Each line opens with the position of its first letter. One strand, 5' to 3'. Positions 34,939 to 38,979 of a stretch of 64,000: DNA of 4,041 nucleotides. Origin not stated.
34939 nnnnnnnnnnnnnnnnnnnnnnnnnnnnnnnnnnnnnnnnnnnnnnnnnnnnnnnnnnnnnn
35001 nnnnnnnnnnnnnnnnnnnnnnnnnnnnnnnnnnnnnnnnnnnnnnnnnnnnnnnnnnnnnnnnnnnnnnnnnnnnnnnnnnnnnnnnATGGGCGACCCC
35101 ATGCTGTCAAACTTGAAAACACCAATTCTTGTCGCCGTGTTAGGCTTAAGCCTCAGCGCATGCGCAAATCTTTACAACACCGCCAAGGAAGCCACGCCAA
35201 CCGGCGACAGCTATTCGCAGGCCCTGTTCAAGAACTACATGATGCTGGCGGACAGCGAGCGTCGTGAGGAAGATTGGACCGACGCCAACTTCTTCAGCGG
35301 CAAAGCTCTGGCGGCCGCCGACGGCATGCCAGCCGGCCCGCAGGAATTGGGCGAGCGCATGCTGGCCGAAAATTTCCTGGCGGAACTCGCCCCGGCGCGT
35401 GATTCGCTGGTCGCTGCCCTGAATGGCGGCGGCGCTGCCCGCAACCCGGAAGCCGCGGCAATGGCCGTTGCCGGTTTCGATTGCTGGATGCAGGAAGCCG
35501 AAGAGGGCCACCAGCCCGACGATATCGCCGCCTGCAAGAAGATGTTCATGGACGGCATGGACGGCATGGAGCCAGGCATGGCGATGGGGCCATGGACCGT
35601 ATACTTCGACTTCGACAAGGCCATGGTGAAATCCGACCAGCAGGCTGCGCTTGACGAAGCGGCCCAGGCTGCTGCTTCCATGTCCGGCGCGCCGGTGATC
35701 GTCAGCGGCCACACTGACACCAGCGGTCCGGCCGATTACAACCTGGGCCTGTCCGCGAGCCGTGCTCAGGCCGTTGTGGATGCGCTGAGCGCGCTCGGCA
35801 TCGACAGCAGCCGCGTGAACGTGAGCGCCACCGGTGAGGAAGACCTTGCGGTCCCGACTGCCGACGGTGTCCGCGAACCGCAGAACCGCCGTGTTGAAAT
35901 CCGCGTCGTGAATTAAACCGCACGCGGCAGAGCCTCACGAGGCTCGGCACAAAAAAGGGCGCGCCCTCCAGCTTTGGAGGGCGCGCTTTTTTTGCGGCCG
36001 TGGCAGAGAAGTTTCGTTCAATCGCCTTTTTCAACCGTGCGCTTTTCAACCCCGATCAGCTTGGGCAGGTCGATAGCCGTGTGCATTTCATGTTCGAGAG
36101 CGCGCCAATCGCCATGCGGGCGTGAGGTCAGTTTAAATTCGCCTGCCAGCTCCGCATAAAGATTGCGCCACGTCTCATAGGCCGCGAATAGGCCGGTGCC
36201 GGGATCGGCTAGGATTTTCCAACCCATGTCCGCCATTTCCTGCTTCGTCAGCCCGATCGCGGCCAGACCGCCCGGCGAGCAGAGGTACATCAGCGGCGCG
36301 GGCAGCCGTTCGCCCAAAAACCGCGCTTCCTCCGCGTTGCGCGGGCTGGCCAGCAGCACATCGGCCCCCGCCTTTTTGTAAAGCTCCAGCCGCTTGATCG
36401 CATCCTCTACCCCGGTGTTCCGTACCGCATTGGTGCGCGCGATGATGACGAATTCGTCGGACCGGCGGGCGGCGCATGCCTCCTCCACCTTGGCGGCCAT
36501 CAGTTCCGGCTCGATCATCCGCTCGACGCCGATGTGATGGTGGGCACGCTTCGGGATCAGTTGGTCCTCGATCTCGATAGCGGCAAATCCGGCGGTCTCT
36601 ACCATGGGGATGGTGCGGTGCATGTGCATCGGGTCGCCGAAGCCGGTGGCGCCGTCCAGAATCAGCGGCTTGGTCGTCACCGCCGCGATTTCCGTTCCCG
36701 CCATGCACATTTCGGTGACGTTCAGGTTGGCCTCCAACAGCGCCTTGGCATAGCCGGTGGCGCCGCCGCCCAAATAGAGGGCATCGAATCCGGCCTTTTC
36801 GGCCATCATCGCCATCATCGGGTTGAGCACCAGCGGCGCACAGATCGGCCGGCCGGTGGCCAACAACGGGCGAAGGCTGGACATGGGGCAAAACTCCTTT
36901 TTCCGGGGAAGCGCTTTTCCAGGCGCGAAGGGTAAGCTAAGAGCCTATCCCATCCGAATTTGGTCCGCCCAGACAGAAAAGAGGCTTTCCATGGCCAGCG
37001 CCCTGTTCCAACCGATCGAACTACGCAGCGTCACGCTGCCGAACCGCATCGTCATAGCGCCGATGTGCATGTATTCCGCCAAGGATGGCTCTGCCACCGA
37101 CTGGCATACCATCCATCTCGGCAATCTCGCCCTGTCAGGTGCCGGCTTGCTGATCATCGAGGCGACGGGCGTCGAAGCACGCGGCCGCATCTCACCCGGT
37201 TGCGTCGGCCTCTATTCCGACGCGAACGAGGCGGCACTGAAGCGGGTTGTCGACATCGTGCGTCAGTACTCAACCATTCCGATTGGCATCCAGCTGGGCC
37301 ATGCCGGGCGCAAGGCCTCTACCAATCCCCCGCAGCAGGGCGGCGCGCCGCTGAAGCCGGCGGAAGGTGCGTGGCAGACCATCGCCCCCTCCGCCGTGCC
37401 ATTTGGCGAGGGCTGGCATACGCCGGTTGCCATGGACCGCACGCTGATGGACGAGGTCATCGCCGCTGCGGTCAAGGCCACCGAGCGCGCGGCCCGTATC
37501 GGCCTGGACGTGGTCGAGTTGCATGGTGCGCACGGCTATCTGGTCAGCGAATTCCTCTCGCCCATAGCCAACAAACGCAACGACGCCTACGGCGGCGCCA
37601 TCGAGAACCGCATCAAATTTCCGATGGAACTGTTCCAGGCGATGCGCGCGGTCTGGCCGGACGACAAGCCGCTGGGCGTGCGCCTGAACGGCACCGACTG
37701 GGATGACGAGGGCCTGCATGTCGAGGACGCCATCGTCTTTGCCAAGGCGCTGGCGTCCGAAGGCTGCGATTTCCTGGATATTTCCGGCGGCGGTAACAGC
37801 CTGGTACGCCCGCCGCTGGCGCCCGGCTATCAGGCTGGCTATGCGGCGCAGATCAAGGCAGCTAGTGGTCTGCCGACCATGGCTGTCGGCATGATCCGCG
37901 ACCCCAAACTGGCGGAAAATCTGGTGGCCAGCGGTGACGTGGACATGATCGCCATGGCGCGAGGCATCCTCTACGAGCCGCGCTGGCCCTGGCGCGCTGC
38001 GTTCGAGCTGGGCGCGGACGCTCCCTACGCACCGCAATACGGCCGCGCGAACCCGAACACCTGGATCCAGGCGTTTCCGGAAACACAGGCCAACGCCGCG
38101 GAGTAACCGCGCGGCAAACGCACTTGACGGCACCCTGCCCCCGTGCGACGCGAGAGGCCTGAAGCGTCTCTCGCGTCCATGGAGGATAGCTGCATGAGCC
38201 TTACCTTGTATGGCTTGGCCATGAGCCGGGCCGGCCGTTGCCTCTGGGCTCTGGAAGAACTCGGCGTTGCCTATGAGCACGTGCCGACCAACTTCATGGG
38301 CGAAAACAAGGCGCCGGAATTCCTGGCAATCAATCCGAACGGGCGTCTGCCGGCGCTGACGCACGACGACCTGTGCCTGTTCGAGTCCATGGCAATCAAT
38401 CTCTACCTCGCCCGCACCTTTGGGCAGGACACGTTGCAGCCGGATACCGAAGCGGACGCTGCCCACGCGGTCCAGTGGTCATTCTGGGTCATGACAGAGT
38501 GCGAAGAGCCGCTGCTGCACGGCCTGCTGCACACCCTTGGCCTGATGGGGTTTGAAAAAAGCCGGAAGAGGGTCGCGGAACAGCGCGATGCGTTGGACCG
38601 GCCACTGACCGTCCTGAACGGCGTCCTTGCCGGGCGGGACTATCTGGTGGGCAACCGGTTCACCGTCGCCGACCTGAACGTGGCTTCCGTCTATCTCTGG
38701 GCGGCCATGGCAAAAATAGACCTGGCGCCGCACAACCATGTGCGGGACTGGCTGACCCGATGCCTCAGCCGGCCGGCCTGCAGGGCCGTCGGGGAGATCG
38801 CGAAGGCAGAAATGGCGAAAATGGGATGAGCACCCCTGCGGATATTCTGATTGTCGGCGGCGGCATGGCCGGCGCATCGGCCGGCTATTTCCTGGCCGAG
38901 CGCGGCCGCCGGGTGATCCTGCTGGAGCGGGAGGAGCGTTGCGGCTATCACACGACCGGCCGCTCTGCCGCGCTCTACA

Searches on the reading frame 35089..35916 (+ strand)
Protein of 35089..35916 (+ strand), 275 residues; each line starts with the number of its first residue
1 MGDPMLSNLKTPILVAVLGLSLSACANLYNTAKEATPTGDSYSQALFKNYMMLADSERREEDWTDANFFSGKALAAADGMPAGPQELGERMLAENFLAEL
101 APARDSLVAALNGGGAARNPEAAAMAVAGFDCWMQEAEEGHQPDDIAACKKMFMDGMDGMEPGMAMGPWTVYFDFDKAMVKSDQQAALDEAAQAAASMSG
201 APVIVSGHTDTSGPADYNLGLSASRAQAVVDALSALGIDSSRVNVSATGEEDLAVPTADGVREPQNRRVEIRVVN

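Call 3: search_protein_families(library=pfam, proteins=[window:35089-35916:+], max_evalue=0.01)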
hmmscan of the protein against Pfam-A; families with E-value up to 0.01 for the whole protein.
window:35089-35916:+ (275 aa): 1 family
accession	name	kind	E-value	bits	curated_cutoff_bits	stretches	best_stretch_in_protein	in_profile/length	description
PF00691.25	OmpA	-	5.2e-18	65.6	27.2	1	172-267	1-98/98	OmpA family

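Call 4: search_protein_families(library=ncbifam, proteins=[window:35089-35916:+], max_evalue=0.01)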
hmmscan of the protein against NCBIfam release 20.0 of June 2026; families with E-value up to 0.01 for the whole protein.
window:35089-35916:+ (275 aa): 30 families (the best 25 are shown)
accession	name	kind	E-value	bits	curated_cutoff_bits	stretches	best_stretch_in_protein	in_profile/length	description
NF053611.1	YiaD_Gzip_OmpA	equivalog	3.8e-22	79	175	1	170-273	103-206/206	YiaD family glycine zipper/OmpA-like lipoprotein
TIGR02802.1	Pal_lipo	equivalog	3.2e-20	72.1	125.35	1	170-272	1-103/104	peptidoglycan-associated lipoprotein Pal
NF045787.1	OmpABordt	equivalog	4.4e-20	72.2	200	1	171-274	87-190/194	outer membrane protein OmpA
NF053585.1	OMP_LP_YfiB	equivalog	3.4e-17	62.8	128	1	135-273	24-160/163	outer membrane lipoprotein YfiB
NF053612.1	anchor_PA1041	equivalog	2.1e-16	60.6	250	1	170-273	132-235/236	PA1041 family peptidoglycan-binding anchor lipoprotein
NF053613.1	OMP_toxin_LptF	equivalog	8.4e-16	58.4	400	1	170-274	142-246/256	lipotoxin F family OmpA-related lipoprotein LptF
NF053607.1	CHU_0125_OmpA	equivalog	7.4e-15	54.5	620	1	171-275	533-638/639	CHU_0125 family OmpA-like outer membrane integrity protein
NF008067.1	PRK10802.1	equivalog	1e-12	48.2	261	1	171-269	69-167/171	peptidoglycan-associated lipoprotein Pal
NF008071.1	PRK10808.1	equivalog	4e-12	46.2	277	1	171-252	233-316/358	porin OmpA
NF052230.1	T9SS_PorE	exception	4.1e-12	45.2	600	1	171-251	517-597/648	PorE family type IX secretion system protein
NF007804.1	PRK10510.1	equivalog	6.7e-12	45.2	307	1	168-273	111-216/219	OmpA family lipoprotein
NF047726.1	AutTranAdhPGAsTpgA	equivalog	9.1e-12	44.7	350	1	170-252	155-240/268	trimeric autotransporter adhesin/peptidogylcan-associated protein TpgA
TIGR03350.1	type_VI_ompA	equivalog_domain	1.1e-11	44.8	139.8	1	173-273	34-137/137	type VI secretion system protein TssL, long form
TIGR03789.1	pdsO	hypoth_equivalog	4.2e-08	33.1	152.2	1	173-272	143-242/243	sortase-associated OmpA-like protein PdsO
NF006508.0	PRK08944.1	subfamily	5.3e-08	32.4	259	1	175-273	185-287/304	MotB family protein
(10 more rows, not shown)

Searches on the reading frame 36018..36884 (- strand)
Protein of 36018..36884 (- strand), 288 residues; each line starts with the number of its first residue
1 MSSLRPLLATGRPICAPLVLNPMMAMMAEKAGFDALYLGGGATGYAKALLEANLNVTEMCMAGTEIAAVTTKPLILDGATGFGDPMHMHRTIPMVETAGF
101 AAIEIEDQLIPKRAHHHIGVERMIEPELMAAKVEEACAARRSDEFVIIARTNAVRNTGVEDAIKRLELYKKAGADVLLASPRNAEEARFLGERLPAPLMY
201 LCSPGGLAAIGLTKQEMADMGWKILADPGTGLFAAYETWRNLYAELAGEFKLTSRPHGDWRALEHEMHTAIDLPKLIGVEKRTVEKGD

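Call 19: search_protein_families(library=pfam, proteins=[window:36018-36884:-], max_evalue=0.001)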
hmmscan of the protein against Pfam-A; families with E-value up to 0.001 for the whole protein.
window:36018-36884:- (288 aa): 1 family
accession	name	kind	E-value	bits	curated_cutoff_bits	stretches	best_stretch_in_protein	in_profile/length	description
PF13714.12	PEP_mutase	-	2.9e-33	115.9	31.5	1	5-244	2-237/240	Phosphoenolpyruvate phosphomutase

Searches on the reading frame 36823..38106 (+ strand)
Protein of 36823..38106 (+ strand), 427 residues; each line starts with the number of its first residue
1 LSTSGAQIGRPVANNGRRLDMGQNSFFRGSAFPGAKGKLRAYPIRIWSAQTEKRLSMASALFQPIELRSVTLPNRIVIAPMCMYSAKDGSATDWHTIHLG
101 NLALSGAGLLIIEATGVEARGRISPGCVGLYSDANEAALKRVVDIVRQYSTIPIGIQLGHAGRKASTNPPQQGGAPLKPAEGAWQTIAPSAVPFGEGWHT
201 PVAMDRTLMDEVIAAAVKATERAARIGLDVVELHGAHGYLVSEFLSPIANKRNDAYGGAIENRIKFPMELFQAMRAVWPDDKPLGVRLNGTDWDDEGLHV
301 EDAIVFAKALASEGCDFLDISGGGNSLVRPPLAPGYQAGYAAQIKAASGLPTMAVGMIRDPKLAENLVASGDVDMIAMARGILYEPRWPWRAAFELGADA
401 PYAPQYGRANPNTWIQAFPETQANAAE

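Call 19: search_protein_families(library=pfam, proteins=[window:36823-38106:+], max_evalue=0.001)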
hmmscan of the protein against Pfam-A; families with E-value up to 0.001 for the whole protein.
window:36823-38106:+ (427 aa): 1 family
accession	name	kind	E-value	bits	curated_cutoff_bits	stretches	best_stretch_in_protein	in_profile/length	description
PF00724.26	Oxidored_FMN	-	2.3e-56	191.9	27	1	61-393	2-336/342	NADH:flavin oxidoreductase / NADH oxidase family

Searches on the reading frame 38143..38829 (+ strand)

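Call 19: search_protein_families(library=pfam, proteins=[window:38143-38829:+], max_evalue=0.001)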
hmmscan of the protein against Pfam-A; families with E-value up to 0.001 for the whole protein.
window:38143-38829:+ (228 aa): 6 families
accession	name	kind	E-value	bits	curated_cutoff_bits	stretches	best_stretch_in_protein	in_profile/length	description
PF02798.26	GST_N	-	6.5e-23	81.3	20.9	1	18-91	1-76/76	Glutathione S-transferase, N-terminal domain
PF00043.30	GST_C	-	7.2e-16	58.7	20.7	1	125-211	5-93/93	Glutathione S-transferase, C-terminal domain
PF13409.12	GST_N_2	-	2e-13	51.2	25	1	30-91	5-69/70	Glutathione S-transferase, N-terminal domain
PF13417.12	GST_N_3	-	2.1e-13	50.8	22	1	22-95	1-73/75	Glutathione S-transferase, N-terminal domain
PF13410.11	GST_C_2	-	1.3e-08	35.2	24.9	1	143-206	3-69/69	Glutathione S-transferase, C-terminal domain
PF14497.11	GST_C_3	-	6.2e-05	23.6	21.6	1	143-211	23-95/104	Glutathione S-transferase, C-terminal domain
